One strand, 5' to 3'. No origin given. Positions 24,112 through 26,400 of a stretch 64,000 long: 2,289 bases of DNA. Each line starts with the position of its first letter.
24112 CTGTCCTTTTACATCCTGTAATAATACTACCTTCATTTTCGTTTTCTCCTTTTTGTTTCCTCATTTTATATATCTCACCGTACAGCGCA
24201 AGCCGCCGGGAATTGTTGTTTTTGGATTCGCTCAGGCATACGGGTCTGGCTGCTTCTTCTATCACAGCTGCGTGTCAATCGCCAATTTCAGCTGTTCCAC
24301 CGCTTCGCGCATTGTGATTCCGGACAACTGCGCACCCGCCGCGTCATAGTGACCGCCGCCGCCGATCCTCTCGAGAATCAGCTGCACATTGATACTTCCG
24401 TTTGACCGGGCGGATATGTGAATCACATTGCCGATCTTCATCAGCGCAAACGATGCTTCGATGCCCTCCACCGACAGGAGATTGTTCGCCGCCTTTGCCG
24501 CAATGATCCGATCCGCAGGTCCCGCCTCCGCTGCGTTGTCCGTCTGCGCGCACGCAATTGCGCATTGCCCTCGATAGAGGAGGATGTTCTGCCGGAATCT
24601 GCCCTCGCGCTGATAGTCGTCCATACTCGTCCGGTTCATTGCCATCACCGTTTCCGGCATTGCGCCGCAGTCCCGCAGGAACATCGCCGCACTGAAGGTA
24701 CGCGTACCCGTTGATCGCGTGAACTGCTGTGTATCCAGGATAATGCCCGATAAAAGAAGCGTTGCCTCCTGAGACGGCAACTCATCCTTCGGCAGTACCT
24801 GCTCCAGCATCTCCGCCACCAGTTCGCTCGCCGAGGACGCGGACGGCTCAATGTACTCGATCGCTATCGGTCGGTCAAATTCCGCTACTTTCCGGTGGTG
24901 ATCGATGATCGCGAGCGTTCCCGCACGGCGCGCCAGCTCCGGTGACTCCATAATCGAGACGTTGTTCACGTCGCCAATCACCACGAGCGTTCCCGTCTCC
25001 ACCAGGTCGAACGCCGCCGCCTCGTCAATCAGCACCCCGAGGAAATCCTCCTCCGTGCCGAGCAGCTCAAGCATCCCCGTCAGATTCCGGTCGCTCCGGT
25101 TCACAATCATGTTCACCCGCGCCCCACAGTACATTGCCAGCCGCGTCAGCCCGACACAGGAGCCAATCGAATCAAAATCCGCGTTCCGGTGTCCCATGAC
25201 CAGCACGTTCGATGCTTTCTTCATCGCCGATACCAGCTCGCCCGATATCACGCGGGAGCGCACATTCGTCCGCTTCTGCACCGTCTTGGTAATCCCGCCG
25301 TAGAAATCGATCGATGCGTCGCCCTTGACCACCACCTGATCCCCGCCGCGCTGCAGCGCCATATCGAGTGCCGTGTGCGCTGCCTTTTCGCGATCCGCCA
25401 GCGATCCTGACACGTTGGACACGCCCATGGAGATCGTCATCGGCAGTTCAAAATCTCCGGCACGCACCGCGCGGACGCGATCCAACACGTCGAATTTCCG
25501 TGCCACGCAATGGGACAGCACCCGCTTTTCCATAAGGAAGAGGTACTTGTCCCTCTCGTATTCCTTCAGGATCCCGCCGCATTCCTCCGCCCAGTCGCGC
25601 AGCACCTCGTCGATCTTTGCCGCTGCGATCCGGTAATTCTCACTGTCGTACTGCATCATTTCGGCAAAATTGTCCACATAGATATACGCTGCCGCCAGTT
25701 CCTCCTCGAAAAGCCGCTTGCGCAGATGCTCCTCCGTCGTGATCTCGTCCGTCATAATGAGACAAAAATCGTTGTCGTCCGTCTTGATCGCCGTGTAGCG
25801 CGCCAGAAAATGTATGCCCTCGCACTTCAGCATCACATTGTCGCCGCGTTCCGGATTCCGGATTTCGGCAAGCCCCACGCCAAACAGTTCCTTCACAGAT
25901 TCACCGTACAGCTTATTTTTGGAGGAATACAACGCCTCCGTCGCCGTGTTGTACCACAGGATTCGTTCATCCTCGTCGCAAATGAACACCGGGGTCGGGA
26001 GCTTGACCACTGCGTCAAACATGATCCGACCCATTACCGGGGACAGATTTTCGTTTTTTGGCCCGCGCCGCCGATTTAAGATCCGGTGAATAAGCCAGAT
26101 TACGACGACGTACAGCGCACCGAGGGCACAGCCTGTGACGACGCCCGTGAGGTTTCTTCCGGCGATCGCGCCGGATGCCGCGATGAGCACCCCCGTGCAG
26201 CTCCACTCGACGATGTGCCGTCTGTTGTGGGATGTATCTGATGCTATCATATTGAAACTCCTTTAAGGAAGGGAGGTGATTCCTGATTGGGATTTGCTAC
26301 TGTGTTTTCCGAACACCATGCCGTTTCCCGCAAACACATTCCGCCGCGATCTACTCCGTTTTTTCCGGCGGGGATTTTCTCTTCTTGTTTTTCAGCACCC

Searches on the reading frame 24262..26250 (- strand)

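Call 13: search_protein_families(library=pfam, proteins=[window:24262-26250:-], max_evalue=0.001)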
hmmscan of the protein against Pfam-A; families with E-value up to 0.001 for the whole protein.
window:24262-26250:- (662 aa): 3 families
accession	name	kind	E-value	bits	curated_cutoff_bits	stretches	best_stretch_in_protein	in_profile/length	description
PF24898.2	GGDEF_GdpP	-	4e-24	85.7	30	1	190-311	1-121/126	Cyclic-di-AMP phosphodiesterase GdpP-like, GGDEF domain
PF01368.27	DHH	-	5.4e-22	78.8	28.1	1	348-503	1-125/125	DHH family, N-terminal domain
PF02272.25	DHHA1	-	7.7e-12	46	25.9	1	580-655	14-97/102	DHHA1 domain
